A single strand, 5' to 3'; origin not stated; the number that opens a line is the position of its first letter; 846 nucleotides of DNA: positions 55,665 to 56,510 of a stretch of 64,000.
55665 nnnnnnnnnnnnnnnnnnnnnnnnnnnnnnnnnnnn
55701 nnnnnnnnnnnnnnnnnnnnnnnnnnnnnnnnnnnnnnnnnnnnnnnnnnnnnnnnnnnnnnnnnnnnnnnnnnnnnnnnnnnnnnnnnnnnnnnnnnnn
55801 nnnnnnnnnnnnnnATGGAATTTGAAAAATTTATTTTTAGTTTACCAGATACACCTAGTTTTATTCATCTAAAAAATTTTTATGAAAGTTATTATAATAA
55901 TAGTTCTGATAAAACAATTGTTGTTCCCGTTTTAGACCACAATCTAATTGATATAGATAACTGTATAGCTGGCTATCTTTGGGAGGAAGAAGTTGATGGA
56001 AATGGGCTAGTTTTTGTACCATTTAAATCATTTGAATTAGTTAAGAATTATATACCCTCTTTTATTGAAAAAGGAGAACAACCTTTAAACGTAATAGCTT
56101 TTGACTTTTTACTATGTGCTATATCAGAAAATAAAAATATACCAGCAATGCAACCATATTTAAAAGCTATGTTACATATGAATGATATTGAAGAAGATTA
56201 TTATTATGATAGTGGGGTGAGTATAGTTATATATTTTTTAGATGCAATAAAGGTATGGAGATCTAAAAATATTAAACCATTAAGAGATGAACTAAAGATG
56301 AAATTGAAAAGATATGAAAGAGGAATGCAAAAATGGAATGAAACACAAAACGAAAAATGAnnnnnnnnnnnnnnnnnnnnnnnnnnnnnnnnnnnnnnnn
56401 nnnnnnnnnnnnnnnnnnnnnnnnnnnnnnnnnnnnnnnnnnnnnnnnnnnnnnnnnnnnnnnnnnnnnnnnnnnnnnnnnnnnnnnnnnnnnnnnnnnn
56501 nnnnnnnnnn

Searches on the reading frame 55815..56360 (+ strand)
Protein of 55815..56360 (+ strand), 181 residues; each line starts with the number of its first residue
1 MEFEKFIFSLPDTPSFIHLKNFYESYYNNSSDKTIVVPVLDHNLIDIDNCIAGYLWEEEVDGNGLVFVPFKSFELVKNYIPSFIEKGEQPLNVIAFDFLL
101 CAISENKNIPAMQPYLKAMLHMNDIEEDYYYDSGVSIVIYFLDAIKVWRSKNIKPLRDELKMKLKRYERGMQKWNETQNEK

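Call 3: search_protein_families(library=pfam, proteins=[window:55815-56360:+], max_evalue=0.1)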
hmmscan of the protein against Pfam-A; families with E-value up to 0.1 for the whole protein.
window:55815-56360:+ (181 aa): 0 families

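Call 4: search_protein_families(library=ncbifam, proteins=[window:55815-56360:+], max_evalue=0.1)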
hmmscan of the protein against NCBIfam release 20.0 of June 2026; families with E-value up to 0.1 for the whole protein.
window:55815-56360:+ (181 aa): 0 families

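Call 5: search_protein_families(library=padloc, proteins=[window:55815-56360:+], max_evalue=0.1)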
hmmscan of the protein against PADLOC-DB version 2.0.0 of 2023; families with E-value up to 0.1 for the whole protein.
window:55815-56360:+ (181 aa): 0 families

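Call 9: find_homologous_proteins(query=window:55815-56357:+, max_evalue=0.01)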
Query window:55815-56357:+ (181 aa): 2 proteins with E <= 0.01 among 38 candidates.
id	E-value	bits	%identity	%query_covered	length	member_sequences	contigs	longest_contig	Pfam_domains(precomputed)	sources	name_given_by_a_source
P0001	4.5e-118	409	100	100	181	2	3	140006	-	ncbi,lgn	-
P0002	2.4e-69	251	66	96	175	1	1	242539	-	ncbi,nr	ncbi:MAG: hypothetical protein H7A23_16805 [Leptospiraceae bacterium]|nr:hypothetical protein [Lepto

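Call 11: find_encoding_contigs(protein=P0002, flank=8000, max_places=3)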
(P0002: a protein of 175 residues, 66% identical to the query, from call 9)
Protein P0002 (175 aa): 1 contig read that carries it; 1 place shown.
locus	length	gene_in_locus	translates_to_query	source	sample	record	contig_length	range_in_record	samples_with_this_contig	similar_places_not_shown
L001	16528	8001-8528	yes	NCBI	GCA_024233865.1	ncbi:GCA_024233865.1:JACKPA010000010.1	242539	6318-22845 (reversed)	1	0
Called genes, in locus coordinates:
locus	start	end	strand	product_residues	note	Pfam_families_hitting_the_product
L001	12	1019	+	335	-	PF01636:APH, PF02958:EcKL, PF07914:DUF1679 (weak)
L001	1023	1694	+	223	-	PF00483:NTP_transferase, PF12804:NTP_transf_3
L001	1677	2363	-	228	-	-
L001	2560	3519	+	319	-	PF00574:CLP_protease, PF25145:NfeD1b_N, PF01972:SDH_protease (weak), PF01343:Peptidase_S49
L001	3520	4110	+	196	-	-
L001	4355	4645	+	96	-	-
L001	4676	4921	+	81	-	-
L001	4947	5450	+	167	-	-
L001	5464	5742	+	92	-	-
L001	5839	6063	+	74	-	-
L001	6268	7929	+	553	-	PF05598:DUF772 (weak), PF01609:DDE_Tnp_1 (faint), PF13751:DDE_Tnp_1_6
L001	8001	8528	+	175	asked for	-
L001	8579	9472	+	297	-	-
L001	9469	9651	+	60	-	-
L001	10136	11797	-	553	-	PF05598:DUF772 (weak), PF01609:DDE_Tnp_1 (faint), PF13751:DDE_Tnp_1_6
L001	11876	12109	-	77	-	-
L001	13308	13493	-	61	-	-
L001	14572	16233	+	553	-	PF05598:DUF772 (weak), PF01609:DDE_Tnp_1 (faint), PF13751:DDE_Tnp_1_6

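Call 28: search_protein_families(library=pfam, proteins=[L001:8579-9469:+, L001:9469-9648:+, L001:11876-13102:-, L001:4947-5447:+, L001:6268-7926:+, L001:13308-13490:-], max_evalue=1)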
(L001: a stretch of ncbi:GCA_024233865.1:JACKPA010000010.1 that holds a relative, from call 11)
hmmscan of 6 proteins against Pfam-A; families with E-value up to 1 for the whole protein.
L001:8579-9469:+ (297 aa): 0 families

L001:9469-9648:+ (60 aa): 0 families

L001:11876-13102:- (408 aa): 2 families
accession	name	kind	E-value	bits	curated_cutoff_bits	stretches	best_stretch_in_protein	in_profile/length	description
PF17176.10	tRNA_bind_3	-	0.00085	20.1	27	1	275-339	9-73/119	tRNA-binding domain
PF10551.15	MULE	-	0.092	13.6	27.6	1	181-244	33-96/99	MULE transposase domain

L001:4947-5447:+ (167 aa): 0 families

L001:6268-7926:+ (553 aa): 3 families
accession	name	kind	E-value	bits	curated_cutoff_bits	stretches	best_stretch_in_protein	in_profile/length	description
PF13751.12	DDE_Tnp_1_6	-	2.3e-12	47.7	25.1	1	401-516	2-124/125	Transposase DDE domain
PF01609.27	DDE_Tnp_1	-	6.3e-06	26.5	23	1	288-512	25-199/200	Transposase DDE domain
PF05598.16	DUF772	-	0.00018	21.9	23.1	1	59-128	2-67/74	Transposase domain (DUF772)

L001:13308-13490:- (60 aa): 2 families
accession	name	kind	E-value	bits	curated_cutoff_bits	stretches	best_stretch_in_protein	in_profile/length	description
PF08275.17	DNAG_N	-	0.004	17.7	26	1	18-53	2-37/128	DNA primase catalytic core, N-terminal domain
PF03571.21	Peptidase_M49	-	0.061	12.2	21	1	10-49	468-507/548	Peptidase family M49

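Call 30: find_encoding_contigs(protein=P0001, flank=3000, max_places=4)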
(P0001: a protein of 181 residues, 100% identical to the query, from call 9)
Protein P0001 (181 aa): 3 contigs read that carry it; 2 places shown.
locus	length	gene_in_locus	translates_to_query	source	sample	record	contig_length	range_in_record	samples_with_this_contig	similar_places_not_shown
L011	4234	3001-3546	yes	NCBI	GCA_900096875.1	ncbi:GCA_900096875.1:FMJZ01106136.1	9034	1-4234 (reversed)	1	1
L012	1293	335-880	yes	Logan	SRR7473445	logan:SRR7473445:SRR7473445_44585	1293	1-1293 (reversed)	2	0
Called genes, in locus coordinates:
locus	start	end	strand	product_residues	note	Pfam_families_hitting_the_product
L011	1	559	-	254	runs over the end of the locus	PF00005:ABC_tran, PF02463:SMC_N, PF13304:AAA_21 (faint)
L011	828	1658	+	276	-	PF12849:PBP_like_2, PF01547:SBP_bac_1, PF13531:SBP_bac_11, PF12727:PBP_like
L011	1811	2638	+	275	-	PF12849:PBP_like_2, PF01547:SBP_bac_1, PF13531:SBP_bac_11, PF12727:PBP_like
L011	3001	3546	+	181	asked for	-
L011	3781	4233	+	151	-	?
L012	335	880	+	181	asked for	-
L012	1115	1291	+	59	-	?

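Call 35: search_protein_representatives(alignment_id=A2)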
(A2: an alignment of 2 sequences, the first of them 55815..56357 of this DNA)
Query: 2 sequences, 181 profile positions. Proteins with E-value up to 0.001 (for the whole library): 439; up to 1e-10: 5; up to 1e-30: 2. The best 150 are listed.
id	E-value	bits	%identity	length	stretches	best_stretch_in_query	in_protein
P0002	2.6e-107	372.4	-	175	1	1-174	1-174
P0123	1.3e-53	197.5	-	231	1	2-167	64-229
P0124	1.8e-27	112.4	-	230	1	2-166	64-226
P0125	4.4e-16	75.2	-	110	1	69-166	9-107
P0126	3.8e-11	59.2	-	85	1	90-170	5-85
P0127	2.1e-10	56.8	-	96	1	89-162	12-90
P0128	2.1e-09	53.5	-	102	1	103-166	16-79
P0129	3.6e-09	52.7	-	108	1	88-166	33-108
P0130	7.0e-09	51.8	-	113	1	92-175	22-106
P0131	1.1e-08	51.2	-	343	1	104-175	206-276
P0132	1.9e-08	50.4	-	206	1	92-170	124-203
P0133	2.2e-08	50.1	-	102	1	88-172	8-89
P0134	4.4e-08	49.2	-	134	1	87-173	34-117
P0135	4.6e-08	49.1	-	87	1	89-169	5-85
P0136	6.0e-08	48.7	-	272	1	80-162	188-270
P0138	6.6e-08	48.6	-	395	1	86-163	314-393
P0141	8.7e-08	48.2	-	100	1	89-169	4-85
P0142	8.8e-08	48.2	-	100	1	81-164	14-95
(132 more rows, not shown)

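Call 36: search_protein_families(library=pfam, proteins=[P0123, P0124, P0125, P0126, P0127, P0129, P0131, P0132, P0136, P0138], max_evalue=0.1)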
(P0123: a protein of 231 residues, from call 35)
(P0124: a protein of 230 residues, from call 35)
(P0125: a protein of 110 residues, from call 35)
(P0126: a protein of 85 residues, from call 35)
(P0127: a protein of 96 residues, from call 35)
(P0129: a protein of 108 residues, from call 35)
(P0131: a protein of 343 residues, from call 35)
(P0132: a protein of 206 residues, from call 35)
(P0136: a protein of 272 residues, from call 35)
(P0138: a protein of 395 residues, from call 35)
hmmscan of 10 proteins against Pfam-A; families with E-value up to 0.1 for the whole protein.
P0123 (231 aa): 0 families

P0124 (230 aa): 0 families

P0125 (110 aa): 0 families

P0126 (85 aa): 1 family
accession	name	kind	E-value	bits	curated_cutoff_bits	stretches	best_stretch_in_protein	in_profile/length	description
PF23160.2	Spectrin_1st_PEPL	-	0.026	15.5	27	1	1-32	62-92/93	Periplakin spectrin-like repeat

P0127 (96 aa): 0 families

P0129 (108 aa): 0 families

P0131 (343 aa): 1 family
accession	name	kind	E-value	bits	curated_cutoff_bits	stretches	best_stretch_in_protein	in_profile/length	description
PF01168.26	Ala_racemase_N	-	0.00065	19.9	24.1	1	256-339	19-103/220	Alanine racemase, N-terminal domain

P0132 (206 aa): 0 families

P0136 (272 aa): 0 families

P0138 (395 aa): 0 families

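Call 39: search_protein_families(library=phrogs, proteins=[window:55815-56357:+, P0123, P0124, P0126, P0127, P0129, P0133, P0135, P0141, P0142], max_evalue=0.01)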
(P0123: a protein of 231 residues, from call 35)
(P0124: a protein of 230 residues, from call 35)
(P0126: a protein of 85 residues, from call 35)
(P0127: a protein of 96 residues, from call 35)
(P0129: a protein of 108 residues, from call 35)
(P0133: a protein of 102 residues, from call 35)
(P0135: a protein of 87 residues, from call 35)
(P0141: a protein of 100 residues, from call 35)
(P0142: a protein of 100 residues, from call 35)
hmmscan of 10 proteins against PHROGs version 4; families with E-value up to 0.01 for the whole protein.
window:55815-56357:+ (181 aa): 1 family
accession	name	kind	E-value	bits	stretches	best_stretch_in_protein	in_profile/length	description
phrog_13953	-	unknown function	3e-09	38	1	113-164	85-136/137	-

P0123 (231 aa): 1 family
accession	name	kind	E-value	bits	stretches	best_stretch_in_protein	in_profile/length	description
phrog_13953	-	unknown function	3.3e-10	41.1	1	174-227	84-137/137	-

P0124 (230 aa): 1 family
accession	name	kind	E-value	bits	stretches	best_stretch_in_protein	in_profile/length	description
phrog_13953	-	unknown function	2.7e-06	28.5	1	147-225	62-137/137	-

P0126 (85 aa): 1 family
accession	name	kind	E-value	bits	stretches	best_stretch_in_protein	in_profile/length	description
phrog_13953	-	unknown function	2.6e-10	41.5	1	2-80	62-137/137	-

P0127 (96 aa): 1 family
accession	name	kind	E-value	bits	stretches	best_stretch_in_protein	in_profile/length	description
phrog_13953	-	unknown function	3e-18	67.2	1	8-91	60-135/137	-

P0129 (108 aa): 1 family
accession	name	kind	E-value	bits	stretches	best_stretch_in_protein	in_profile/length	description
phrog_13953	-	unknown function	2.6e-24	86.8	1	33-107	63-137/137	-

P0133 (102 aa): 1 family
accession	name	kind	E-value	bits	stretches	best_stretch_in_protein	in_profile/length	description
phrog_13953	-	unknown function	6.7e-25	88.7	1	3-82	58-137/137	-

P0135 (87 aa): 1 family
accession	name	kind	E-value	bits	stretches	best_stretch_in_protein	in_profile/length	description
phrog_13953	-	unknown function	1e-16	62.2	1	4-78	63-134/137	-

P0141 (100 aa): 1 family
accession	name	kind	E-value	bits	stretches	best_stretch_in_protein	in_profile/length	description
phrog_13953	-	unknown function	2.7e-25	90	1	2-75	62-135/137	-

P0142 (100 aa): 1 family
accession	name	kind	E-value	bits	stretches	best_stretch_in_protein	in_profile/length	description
phrog_13953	-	unknown function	7e-24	85.4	1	3-94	49-135/137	-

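Call 40: search_dna_similar(query=P0141, collection=phages, mode=protein, max_evalue=0.001, max_rows=30)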
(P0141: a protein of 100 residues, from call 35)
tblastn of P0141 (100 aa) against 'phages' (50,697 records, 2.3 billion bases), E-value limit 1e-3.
Records with a match: 79; places in all: 79; records where one place covers at least 80% of the query: 0.
Best place of each record, by identity: 60-80% 7; <60% 72.
By first word of the organism name: Gordonia 65; Mycobacterium 11; Ralstonia 2; Phage 1.
By host as written in the record: Gordonia rubripertincta NRRL B-16540 26; Gordonia terrae 3612 25; Gordonia rubripertincta NRRL B-16540 SEA 9; Mycobacterium smegmatis mc2 155 5; Mycobacterium sp. 2; Gordonia terrae ATCC3612 2; Gordonia terrae NRRL B-16283 2; Ralstonia solanacearum 2; and 6 more.
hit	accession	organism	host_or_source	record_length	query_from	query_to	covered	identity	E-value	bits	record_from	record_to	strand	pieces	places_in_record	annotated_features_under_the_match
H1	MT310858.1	Mycobacterium phage Iwokeuplikedis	Mycobacterium smegmatis mc2 155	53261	4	75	72%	63.9%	2e-23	98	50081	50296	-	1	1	93: hypothetical protein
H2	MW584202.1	Mycobacterium phage prophiGD54-2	Mycobacterium abscessus GD54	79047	1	77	77%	58.4%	2e-22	95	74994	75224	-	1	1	149: hypothetical protein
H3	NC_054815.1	Mycobacterium phage Phaded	Mycobacterium smegmatis mc2 155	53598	4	75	72%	62.5%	8e-23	96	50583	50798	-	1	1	84: hypothetical protein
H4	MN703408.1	Mycobacterium phage Phaded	Mycobacterium smegmatis mc2 155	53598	4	75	72%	62.5%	8e-23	96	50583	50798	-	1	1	84: hypothetical protein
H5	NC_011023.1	Mycobacterium phage Pukovnik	Mycobacterium sp.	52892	4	75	72%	62.5%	3e-22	95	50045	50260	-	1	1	85: hypothetical protein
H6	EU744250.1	Mycobacterium phage Pukovnik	Mycobacterium sp.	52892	4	75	72%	62.5%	3e-22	95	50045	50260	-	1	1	85: hypothetical protein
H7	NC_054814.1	Mycobacterium phage IronMan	Mycobacterium smegmatis mc2 155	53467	4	75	72%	62.5%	1e-21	93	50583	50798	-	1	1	88: hypothetical protein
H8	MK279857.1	Mycobacterium phage IronMan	Mycobacterium smegmatis mc2 155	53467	4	75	72%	62.5%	1e-21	93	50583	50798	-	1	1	88: hypothetical protein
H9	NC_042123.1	Gordonia phage Waits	Gordonia terrae ATCC3612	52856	3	75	73%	57.5%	2e-19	86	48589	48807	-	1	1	94: hypothetical protein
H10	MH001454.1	Gordonia phage Waits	Gordonia terrae ATCC3612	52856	3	75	73%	57.5%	2e-19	86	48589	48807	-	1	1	94: hypothetical protein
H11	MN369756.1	Gordonia phage Anon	Gordonia terrae 3612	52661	4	75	72%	58.3%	5e-19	86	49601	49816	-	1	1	98: hypothetical protein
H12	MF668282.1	Gordonia phage ShayRa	Gordonia terrae 3612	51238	4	75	72%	58.3%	7e-19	85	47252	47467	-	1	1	hypothetical protein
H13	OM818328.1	Gordonia phage Switzerland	Gordonia terrae 3612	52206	4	75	72%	58.3%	7e-19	85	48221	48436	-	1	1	93: hypothetical protein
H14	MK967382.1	Gordonia phage ReMo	Gordonia terrae 3612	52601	4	75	72%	58.3%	7e-19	85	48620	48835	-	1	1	93: hypothetical protein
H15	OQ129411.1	Gordonia phage Battleship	Gordonia terrae CAG3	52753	4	75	72%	58.3%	7e-19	85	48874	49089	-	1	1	98: hypothetical protein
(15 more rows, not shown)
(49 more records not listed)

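Call 41: search_dna_similar(query=P0123, collection=phages, mode=protein, max_evalue=0.01, max_rows=20)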
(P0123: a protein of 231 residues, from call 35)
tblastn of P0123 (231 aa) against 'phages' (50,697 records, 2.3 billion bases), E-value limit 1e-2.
Records with a match: 44; places in all: 44; records where one place covers at least 80% of the query: 0.
Best place of each record, by identity: <60% 44.
By first word of the organism name: Gordonia 34; Mycobacterium 9; Phage 1.
By host as written in the record: Gordonia terrae 3612 25; Mycobacterium smegmatis mc2 155 5; Gordonia rubripertincta NRRL B-16540 3; Mycobacterium sp. 2; Gordonia terrae ATCC3612 2; Gordonia rubripertincta NRRL B-16540 SEA 2; Mycobacterium aichiense ATCC 27280 1; Gordonia terrae NRRL B-16283 1; and 3 more.
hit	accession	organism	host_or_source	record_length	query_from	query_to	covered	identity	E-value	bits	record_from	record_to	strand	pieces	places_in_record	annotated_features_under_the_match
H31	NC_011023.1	Mycobacterium phage Pukovnik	Mycobacterium sp.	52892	149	227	34%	40.0%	1e-9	64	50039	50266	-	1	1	85: hypothetical protein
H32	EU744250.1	Mycobacterium phage Pukovnik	Mycobacterium sp.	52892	149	227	34%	40.0%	1e-9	64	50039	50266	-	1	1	85: hypothetical protein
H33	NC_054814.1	Mycobacterium phage IronMan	Mycobacterium smegmatis mc2 155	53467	151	227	33%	40.7%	7e-10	64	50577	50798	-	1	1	88: hypothetical protein | 87: hypothetical protein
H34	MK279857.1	Mycobacterium phage IronMan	Mycobacterium smegmatis mc2 155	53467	151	227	33%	40.7%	7e-10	64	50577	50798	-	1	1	88: hypothetical protein | 87: hypothetical protein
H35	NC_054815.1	Mycobacterium phage Phaded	Mycobacterium smegmatis mc2 155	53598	151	227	33%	40.7%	8e-10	64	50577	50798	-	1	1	84: hypothetical protein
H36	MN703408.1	Mycobacterium phage Phaded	Mycobacterium smegmatis mc2 155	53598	151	227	33%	40.7%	8e-10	64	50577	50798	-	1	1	84: hypothetical protein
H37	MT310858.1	Mycobacterium phage Iwokeuplikedis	Mycobacterium smegmatis mc2 155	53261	131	227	42%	31.6%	1e-7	57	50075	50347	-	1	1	93: hypothetical protein | 94: hypothetical protein | 92: hypothetical protein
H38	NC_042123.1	Gordonia phage Waits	Gordonia terrae ATCC3612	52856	146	227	35%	36.9%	1e-7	57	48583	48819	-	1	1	94: hypothetical protein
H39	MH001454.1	Gordonia phage Waits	Gordonia terrae ATCC3612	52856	146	227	35%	36.9%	1e-7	57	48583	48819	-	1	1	94: hypothetical protein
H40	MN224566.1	Mycobacterium phage Herbertwm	Mycobacterium aichiense ATCC 27280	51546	151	227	33%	37.7%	4e-8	59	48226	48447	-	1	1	81: hypothetical protein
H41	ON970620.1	Gordonia phage LilyPad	Gordonia rubripertincta NRRL B-16540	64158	151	228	34%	37.2%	3e-4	47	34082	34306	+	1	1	43: hypothetical protein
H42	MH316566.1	Gordonia phage Nedarya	Gordonia terrae NRRL B-16283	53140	144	227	36%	31.8%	1e-4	48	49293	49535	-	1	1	94: hypothetical protein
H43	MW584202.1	Mycobacterium phage prophiGD54-2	Mycobacterium abscessus GD54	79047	151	226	33%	34.6%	4e-5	50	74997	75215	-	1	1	149: hypothetical protein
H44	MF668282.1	Gordonia phage ShayRa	Gordonia terrae 3612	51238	175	227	23%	43.4%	3e-7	56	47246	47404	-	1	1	hypothetical protein (x2)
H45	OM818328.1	Gordonia phage Switzerland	Gordonia terrae 3612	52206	175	227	23%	43.4%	3e-7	56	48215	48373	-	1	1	93: hypothetical protein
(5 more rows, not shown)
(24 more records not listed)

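Call 45: find_homologous_proteins(query=A4, max_evalue=0.001)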
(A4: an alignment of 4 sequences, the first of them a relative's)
Query A4 (4 sequences) (231 aa, profile of the alignment): 4 proteins with E <= 0.001 among 4043 candidates.
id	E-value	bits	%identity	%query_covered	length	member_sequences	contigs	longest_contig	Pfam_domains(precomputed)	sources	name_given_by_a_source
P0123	2.0e-114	399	100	100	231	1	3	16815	-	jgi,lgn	jgi:hypothetical protein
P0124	2.4e-112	392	38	97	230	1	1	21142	-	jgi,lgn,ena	jgi:hypothetical protein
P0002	1.0e-87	311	54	71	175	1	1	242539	-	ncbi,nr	ncbi:MAG: hypothetical protein H7A23_16805 [Leptospiraceae bacterium]|nr:hypothetical protein [Lepto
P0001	1.1e-86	308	47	71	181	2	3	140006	-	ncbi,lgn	-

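Call 46: find_encoding_contigs(protein=P0123, flank=8000, max_places=3)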
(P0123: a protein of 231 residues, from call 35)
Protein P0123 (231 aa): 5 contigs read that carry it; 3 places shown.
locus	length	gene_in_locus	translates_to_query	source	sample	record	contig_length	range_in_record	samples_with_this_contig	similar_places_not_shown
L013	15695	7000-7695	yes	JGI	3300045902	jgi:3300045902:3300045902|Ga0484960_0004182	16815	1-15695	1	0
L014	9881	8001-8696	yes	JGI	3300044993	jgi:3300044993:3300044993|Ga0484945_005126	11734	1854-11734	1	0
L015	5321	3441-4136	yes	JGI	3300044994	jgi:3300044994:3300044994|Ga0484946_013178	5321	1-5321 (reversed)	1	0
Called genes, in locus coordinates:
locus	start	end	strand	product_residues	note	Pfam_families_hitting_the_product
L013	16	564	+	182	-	-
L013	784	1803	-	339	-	-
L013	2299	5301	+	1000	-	PF04313:HSDR_N (weak), PF02384:N6_Mtase (weak), PF20473:MmeI_Mtase, PF07669:Eco57I, PF12950:TaqI_C (weak)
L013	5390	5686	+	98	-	PF01909:NTP_transf_2, PF18765:Polbeta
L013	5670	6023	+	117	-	PF01934:HepT-like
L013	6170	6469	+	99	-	PF18765:Polbeta, PF01909:NTP_transf_2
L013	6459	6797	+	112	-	PF01934:HepT-like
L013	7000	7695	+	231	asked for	-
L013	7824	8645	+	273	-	PF12784:PDDEXK_2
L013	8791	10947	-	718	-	-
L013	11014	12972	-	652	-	PF00501:AMP-binding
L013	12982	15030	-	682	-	PF00672:HAMP (weak), PF00015:MCPsignal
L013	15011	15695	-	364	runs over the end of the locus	PF00266:Aminotran_5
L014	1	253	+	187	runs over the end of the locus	PF00300:His_Phos_1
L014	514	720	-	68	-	-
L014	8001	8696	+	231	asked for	-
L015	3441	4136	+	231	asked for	-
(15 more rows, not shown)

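Call 47: find_encoding_contigs(protein=P0124, flank=8000, max_places=3)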
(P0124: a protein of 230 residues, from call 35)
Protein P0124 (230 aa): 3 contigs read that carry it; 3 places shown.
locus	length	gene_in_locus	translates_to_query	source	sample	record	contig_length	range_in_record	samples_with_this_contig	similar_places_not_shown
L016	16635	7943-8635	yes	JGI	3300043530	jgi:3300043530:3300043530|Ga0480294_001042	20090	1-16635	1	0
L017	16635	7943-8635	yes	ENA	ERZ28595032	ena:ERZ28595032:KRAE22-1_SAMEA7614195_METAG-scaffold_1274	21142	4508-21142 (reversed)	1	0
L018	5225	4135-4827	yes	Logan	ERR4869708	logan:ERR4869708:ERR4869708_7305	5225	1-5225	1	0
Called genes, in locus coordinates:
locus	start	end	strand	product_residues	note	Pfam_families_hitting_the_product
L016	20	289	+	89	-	-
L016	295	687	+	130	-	-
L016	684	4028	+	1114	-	PF02384:N6_Mtase (faint), PF20473:MmeI_Mtase, PF07669:Eco57I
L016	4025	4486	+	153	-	PF02481:DNA_processg_A (weak)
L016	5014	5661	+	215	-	-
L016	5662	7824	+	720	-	PF10593:Z1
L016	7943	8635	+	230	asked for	-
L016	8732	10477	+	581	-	PF03235:GmrSD_N, PF07510:GmrSD_C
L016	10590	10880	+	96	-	-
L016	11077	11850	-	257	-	-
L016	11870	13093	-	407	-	PF16565:MIT_C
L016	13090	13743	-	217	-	-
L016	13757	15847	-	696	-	PF00270:DEAD, PF04851:ResIII, PF18766:SWI2_SNF2, PF16203:ERCC3_RAD25_C (weak), PF00271:Helicase_C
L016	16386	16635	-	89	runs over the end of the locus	-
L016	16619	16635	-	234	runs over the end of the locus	PF04754:Transposase_31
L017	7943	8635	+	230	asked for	-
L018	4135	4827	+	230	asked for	-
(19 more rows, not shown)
